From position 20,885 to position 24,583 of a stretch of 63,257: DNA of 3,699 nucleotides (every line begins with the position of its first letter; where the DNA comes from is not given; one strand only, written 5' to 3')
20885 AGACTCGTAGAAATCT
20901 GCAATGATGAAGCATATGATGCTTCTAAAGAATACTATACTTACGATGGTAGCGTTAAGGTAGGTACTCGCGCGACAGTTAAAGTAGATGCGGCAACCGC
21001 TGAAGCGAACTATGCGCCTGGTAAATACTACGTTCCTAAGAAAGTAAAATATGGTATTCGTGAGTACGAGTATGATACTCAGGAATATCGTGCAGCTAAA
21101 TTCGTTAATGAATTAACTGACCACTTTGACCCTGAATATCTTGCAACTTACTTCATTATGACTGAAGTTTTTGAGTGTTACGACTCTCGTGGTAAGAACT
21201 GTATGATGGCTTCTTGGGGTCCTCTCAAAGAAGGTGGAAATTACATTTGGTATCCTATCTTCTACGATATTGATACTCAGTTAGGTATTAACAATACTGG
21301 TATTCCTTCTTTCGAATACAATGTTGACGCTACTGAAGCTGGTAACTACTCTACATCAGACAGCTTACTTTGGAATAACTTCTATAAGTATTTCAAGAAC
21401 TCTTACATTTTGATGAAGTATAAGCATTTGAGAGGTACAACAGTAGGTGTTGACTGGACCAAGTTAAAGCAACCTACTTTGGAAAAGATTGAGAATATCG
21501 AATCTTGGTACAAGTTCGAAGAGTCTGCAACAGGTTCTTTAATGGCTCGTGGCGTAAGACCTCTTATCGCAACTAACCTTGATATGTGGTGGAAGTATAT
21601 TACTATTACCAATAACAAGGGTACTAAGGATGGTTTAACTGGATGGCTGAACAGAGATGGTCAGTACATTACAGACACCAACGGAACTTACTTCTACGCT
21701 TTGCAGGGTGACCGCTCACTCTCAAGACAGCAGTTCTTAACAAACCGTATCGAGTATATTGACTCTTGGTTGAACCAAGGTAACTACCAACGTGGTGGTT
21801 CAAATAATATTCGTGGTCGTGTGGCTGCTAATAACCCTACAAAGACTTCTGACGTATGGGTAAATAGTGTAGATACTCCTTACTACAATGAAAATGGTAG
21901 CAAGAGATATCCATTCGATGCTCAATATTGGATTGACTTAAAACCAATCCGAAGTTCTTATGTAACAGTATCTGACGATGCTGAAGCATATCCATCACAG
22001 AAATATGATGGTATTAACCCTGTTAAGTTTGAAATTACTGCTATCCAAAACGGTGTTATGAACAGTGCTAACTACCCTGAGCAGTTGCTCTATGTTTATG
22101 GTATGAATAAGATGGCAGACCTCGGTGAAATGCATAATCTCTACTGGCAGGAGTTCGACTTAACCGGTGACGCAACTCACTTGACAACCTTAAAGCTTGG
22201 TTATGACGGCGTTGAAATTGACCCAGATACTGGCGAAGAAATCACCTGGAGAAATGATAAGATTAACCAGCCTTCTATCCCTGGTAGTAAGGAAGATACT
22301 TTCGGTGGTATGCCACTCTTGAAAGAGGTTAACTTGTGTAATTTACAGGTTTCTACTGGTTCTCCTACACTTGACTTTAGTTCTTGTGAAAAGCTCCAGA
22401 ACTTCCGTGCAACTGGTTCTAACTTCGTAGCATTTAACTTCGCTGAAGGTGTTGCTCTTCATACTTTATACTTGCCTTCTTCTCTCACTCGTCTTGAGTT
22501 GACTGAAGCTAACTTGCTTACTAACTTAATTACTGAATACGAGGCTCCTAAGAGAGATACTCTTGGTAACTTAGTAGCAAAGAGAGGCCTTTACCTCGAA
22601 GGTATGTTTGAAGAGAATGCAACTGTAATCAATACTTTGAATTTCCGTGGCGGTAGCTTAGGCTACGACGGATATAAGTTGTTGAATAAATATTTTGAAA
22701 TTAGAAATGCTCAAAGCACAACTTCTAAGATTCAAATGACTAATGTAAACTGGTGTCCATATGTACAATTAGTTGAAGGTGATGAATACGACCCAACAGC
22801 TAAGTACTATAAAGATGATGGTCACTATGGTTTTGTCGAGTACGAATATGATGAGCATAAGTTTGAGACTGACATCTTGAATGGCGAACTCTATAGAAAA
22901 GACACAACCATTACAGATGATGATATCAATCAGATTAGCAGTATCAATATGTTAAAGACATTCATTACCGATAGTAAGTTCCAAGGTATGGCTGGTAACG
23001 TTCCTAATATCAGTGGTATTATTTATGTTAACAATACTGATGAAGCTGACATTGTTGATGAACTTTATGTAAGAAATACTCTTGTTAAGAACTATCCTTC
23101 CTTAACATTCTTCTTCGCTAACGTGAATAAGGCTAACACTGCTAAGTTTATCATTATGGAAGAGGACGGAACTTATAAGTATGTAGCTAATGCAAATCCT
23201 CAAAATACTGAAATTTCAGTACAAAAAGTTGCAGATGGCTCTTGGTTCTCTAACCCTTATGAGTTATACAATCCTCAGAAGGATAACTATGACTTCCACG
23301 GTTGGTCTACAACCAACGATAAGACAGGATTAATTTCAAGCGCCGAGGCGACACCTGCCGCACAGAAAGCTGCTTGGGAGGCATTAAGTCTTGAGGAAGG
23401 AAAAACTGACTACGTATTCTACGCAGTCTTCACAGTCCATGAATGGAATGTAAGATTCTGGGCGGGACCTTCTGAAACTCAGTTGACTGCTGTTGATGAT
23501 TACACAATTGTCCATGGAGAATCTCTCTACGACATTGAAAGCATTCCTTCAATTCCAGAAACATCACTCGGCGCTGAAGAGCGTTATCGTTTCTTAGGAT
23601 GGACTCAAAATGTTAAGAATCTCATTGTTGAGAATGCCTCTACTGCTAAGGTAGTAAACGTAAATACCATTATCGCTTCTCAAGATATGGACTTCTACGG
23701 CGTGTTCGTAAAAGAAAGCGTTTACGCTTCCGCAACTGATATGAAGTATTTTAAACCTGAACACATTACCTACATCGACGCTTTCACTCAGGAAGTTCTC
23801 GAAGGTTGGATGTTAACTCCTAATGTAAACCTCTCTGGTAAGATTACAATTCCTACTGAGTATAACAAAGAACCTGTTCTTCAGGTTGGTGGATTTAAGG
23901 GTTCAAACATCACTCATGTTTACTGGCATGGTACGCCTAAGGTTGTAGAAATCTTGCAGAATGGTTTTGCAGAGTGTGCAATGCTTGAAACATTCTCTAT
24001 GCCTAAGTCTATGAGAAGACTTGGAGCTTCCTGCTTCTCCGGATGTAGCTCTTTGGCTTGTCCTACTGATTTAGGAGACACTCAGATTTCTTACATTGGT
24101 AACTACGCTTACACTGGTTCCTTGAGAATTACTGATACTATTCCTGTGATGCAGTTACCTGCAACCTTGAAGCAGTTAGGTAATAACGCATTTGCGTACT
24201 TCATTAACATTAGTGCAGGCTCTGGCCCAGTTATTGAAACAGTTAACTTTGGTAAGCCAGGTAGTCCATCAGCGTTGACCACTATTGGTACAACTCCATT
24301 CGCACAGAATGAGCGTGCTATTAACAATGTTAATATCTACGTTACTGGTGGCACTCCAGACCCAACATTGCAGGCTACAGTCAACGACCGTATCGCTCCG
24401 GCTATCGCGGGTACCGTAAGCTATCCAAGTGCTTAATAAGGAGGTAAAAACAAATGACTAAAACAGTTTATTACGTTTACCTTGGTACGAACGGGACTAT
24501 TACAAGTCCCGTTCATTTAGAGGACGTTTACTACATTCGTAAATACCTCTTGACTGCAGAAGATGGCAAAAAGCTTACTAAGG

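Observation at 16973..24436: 2487-aa tail protein combining a poly-Gly linker, Listeria-Bacteroides repeat units and BspA-type leucine-rich repeats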

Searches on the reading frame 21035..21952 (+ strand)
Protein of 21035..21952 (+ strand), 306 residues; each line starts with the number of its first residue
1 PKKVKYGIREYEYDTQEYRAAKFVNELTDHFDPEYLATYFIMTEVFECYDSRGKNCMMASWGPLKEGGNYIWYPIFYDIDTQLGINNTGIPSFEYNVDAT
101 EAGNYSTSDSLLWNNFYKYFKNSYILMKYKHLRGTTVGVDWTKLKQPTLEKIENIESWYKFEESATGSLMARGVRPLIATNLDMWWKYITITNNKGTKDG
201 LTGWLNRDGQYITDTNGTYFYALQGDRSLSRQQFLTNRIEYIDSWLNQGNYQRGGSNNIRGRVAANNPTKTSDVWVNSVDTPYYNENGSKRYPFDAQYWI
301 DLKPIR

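Call 72: find_related_loci(query=window:21035-21952:+, collection=genome_contigs, flank=3000)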
Query window:21035-21952:+ (306 aa) in genome_contigs; peptide patterns used: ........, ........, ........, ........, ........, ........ (x = any residue, [..] = any of these).
18 stretches matched a pattern; 1 encode a relative of the query (tblastn E <= 1e-3); 1 distinct loci.
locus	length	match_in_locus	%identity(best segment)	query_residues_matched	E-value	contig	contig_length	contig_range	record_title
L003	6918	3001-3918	51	11-296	3e-95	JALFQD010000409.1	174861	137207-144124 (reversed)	MAG: Clostridium sp. isolate SUG910 k141_369990, whole genome shotgun sequence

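Call 106: search_protein_representatives(protein=window:21035-21952:+)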
Query: 306 residues. Proteins with E-value up to 0.001 (for the whole library): 946; up to 1e-10: 433; up to 1e-30: 134. The best 150 are listed.
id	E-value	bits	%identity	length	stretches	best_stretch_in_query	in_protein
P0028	7.3e-162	554.5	79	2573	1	4-306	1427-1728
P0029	1.4e-153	527.3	78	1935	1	5-306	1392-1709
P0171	4.5e-142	489.5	69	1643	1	4-306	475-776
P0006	3.4e-140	483.3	73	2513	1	3-306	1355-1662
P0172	2.3e-137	474.0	69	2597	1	3-304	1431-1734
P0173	1.6e-136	471.2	71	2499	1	4-306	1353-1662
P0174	1.2e-133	461.8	77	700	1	36-306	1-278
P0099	8.9e-131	452.3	68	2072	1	4-304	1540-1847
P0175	3.1e-130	450.5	69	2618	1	7-306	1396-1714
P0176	8.9e-127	439.2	67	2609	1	4-305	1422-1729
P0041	1.6e-123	428.5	66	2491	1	1-305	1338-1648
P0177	1.2e-121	422.3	67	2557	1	4-306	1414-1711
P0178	7.6e-120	416.4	63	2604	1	1-306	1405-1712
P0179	1.5e-118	412.2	64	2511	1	8-306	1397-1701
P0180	1.3e-115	402.5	65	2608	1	1-305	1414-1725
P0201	3.5e-79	282.8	56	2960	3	1-194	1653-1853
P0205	1.4e-61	225.0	47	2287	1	11-277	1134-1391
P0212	1.2e-57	212.1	46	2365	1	1-293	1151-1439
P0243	1.1e-50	189.1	41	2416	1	3-300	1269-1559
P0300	1.8e-30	122.7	37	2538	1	10-275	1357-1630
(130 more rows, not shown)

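Call 107: search_protein_families(library=pfam, proteins=[P0205, P0212, P0243, P0300], max_evalue=0.01)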
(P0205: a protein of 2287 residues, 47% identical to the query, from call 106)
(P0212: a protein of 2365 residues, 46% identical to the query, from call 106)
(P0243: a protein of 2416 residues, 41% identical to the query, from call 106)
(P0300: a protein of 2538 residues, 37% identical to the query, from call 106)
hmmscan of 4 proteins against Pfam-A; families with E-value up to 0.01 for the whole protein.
P0205 (2287 aa): 1 family
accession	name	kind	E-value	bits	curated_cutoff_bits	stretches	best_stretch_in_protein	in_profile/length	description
PF13306.12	LRR_5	-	0.0011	19.3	27.7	1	2139-2206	61-122/127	BspA type Leucine rich repeat region (6 copies)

P0212 (2365 aa): 0 families

P0243 (2416 aa): 1 family
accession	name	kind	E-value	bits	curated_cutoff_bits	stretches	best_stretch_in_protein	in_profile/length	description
PF13306.12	LRR_5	-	2.6e-13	50.4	27.7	1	2279-2390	3-108/127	BspA type Leucine rich repeat region (6 copies)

P0300 (2538 aa): 1 family
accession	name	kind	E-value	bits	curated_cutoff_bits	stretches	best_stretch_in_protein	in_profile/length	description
PF13306.12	LRR_5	-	1.6e-07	31.7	27.7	1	2350-2421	25-99/127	BspA type Leucine rich repeat region (6 copies)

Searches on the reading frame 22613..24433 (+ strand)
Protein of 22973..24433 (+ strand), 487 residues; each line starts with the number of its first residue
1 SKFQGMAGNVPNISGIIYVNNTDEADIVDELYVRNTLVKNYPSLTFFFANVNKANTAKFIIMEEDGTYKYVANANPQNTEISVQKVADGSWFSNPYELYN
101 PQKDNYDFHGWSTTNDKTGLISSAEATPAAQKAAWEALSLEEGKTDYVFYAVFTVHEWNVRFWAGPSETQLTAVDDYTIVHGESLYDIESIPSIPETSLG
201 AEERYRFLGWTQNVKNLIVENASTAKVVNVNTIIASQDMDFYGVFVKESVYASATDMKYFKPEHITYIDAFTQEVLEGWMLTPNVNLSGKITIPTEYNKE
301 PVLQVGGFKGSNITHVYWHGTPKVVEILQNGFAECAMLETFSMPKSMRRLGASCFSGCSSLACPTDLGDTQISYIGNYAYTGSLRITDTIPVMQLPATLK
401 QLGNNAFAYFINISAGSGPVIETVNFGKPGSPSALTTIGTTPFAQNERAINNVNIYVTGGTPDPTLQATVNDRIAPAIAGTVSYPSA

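Call 8: search_protein_families(library=pfam, proteins=[window:22973-24433:+], max_evalue=10)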
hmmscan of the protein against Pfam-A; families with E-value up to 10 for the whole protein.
window:22973-24433:+ (487 aa): 2 families
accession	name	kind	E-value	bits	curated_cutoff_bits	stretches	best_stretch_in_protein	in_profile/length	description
PF13306.12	LRR_5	-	1.9e-10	41.2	27.7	1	308-411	30-124/127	BspA type Leucine rich repeat region (6 copies)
PF09479.16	Flg_new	-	1.2e-05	25.8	27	1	79-122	10-49/65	Listeria-Bacteroides repeat domain (List_Bact_rpt)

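Call 35: search_protein_families(library=pfam, alignment_id=A8, max_evalue=0.01)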
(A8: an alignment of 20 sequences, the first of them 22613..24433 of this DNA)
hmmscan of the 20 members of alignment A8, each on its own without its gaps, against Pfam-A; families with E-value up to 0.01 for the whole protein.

A. member 1, window:22613-24433:+ (607 aa): 2 families
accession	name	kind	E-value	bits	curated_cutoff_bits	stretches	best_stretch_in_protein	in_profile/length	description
PF13306.12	LRR_5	-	3e-10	40.5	27.7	1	428-531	30-124/127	BspA type Leucine rich repeat region (6 copies)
PF09479.16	Flg_new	-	1.7e-05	25.3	27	1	200-242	11-49/65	Listeria-Bacteroides repeat domain (List_Bact_rpt)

B. families by the number of members that match (of 20 scanned): 5 families
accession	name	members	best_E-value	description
PF13306.12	LRR_5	20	2.1e-16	BspA type Leucine rich repeat region (6 copies)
PF13385.13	Laminin_G_3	3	0.00011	Concanavalin A-like lectin/glucanases superfamily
PF09479.16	Flg_new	2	1.5e-06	Listeria-Bacteroides repeat domain (List_Bact_rpt)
PF13855.12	LRR_8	1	8.8e-05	Leucine rich repeat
PF16308.10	DUF4950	1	0.005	Domain of unknown function (DUF4950)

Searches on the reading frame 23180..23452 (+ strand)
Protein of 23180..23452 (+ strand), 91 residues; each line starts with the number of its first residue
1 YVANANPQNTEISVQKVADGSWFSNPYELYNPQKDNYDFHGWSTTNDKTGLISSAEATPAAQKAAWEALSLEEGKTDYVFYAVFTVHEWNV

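Call 96: search_protein_families(library=pfam, proteins=[window:23180-23452:+], max_evalue=1)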
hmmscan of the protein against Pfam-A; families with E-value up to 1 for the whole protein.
window:23180-23452:+ (91 aa): 1 family
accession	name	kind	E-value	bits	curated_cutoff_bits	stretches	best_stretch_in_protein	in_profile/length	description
PF09479.16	Flg_new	-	8.9e-05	23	27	1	11-54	10-50/65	Listeria-Bacteroides repeat domain (List_Bact_rpt)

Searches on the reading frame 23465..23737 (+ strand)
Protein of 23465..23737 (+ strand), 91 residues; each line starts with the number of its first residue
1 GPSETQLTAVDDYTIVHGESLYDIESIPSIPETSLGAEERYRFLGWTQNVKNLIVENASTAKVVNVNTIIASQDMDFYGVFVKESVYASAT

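Call 96: search_protein_families(library=pfam, proteins=[window:23465-23737:+], max_evalue=1)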
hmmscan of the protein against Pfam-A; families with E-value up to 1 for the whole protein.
window:23465-23737:+ (91 aa): 0 families

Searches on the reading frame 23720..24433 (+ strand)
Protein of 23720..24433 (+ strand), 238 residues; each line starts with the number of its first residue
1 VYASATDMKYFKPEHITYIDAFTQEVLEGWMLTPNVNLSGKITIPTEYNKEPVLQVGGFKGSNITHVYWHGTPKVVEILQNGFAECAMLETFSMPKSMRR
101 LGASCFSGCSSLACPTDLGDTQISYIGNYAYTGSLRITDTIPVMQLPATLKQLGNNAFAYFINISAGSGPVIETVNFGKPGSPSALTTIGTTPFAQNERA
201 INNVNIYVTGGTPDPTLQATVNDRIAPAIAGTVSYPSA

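Call 95: find_homologous_proteins(query=window:23720-24433:+, max_evalue=0.001)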
Query window:23720-24433:+ (238 aa): 50 proteins with E <= 0.001 among 446 candidates.
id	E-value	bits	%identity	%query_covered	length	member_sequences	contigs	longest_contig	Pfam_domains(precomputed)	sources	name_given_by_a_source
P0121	3.3e-110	385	73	100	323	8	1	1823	PF13306.13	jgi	jgi:hypothetical protein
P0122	5.3e-12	64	33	32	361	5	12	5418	PF13306.13,PF13855.13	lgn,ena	-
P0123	1.3e-10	59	26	52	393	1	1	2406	PF13306.13,PF12799.14,PF13855.13,PF23952.2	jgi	-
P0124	3.0e-10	58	28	56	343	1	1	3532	PF13306.13,PF13855.13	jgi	jgi:hypothetical protein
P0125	5.1e-10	57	32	64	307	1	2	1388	PF13306.13,PF13855.13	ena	-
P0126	2.6e-9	55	32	33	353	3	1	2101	PF13306.13,PF13855.13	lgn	-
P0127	5.1e-9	54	33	47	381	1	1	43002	PF13306.13,PF13855.13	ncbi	-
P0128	8.6e-9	53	31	35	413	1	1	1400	PF13306.13,PF13855.13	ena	-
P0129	9.2e-9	53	30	36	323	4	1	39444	PF13306.13,PF13855.13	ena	-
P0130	2.8e-8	51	31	29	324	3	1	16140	PF13306.13,PF13855.13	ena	-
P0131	6.4e-8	50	32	36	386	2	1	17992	PF13306.13,PF05725.19,PF13855.13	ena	-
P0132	1.2e-7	49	29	51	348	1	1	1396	PF13306.13,PF13855.13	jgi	jgi:hypothetical protein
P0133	1.4e-7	49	32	35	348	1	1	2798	PF13306.13,PF13855.13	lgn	-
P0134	2.4e-7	48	27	38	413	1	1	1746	PF13306.13,PF13855.13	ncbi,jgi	jgi:hypothetical protein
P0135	3.2e-7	48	34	36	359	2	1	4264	PF13306.13,PF13855.13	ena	-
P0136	4.3e-7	48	34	16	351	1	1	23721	PF13306.13,PF13855.13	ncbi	-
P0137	1.9e-6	45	24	54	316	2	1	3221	PF13306.13,PF13855.13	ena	-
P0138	2.9e-6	45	21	64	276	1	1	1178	PF13306.13,PF05725.19,PF12799.14,PF13855.13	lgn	-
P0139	6.7e-6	44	30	36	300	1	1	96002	PF13306.13,PF13855.13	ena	-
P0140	7.7e-6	43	32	42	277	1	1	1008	PF13306.13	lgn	-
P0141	9.4e-6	43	34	36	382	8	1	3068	PF13306.13,PF13855.13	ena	-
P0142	1.0e-5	43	22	51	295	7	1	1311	PF13306.13,PF13855.13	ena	-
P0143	1.1e-5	43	33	35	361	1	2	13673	PF13306.13,PF13855.13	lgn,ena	-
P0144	1.3e-5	43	22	51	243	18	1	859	PF13306.13,PF13855.13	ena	-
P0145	1.3e-5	43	29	36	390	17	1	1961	PF13306.13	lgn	-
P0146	1.8e-5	42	31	36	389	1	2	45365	PF13306.13,PF13855.13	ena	-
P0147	2.4e-5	42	36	29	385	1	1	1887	PF13306.13,PF12799.14,PF13855.13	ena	-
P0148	2.6e-5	42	29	52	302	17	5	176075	PF13306.13,PF13855.13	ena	-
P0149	3.4e-5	41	29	52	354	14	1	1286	PF13306.13,PF13855.13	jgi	-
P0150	3.6e-5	41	31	42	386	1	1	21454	PF13306.13,PF13855.13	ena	-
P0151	4.3e-5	41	26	51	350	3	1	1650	PF13306.13,PF13855.13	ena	-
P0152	4.6e-5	41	25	45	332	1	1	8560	PF13306.13,PF13855.13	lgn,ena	-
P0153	4.8e-5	41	33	33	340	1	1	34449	PF13306.13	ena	-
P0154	5.5e-5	41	23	72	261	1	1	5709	PF13306.13,PF13855.13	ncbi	-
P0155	6.5e-5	40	34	45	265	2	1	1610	PF13306.13,PF13855.13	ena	-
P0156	1.0e-4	40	26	33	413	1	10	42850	PF13306.13,PF13855.13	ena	-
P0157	1.2e-4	40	32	43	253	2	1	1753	PF13306.13,PF13855.13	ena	-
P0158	1.3e-4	39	23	69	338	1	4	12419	PF13306.13,PF13855.13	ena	-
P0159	1.4e-4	39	26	68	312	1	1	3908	PF13306.13,PF13855.13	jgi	jgi:hypothetical protein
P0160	1.8e-4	39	24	75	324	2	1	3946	PF13306.13,PF12799.14,PF13855.13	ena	-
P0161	2.2e-4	39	27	50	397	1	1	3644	PF13306.13,PF05725.19,PF13855.13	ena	-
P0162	2.4e-4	39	30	55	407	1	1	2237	PF13306.13,PF13855.13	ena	-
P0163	3.4e-4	38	25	50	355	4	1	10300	PF13306.13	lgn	-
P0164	4.2e-4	38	31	42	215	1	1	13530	PF13306.13,PF13855.13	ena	-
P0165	5.6e-4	37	25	42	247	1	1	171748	PF13306.13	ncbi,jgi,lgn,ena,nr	ncbi:MAG: leucine-rich repeat domain-containing protein [Oscillospiraceae bacterium]|nr:leucine-rich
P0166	5.8e-4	37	31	20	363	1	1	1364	PF13306.13,PF13855.13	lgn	-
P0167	8.9e-4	37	27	45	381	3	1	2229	PF13306.13,PF13855.13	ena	-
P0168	9.2e-4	37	23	37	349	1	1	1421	PF13306.13,PF13855.13,PF23952.2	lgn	-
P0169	9.3e-4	37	31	22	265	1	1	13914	PF13306.13,PF13855.13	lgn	-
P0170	9.9e-4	37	25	35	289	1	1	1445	PF13306.13,PF13855.13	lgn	-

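Call 96: search_protein_families(library=pfam, proteins=[window:23720-24433:+], max_evalue=1)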
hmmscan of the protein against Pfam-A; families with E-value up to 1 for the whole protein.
window:23720-24433:+ (238 aa): 1 family
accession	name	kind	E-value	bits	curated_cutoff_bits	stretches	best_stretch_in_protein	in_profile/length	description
PF13306.12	LRR_5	-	3.9e-12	46.6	27.7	2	59-163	30-125/127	BspA type Leucine rich repeat region (6 copies)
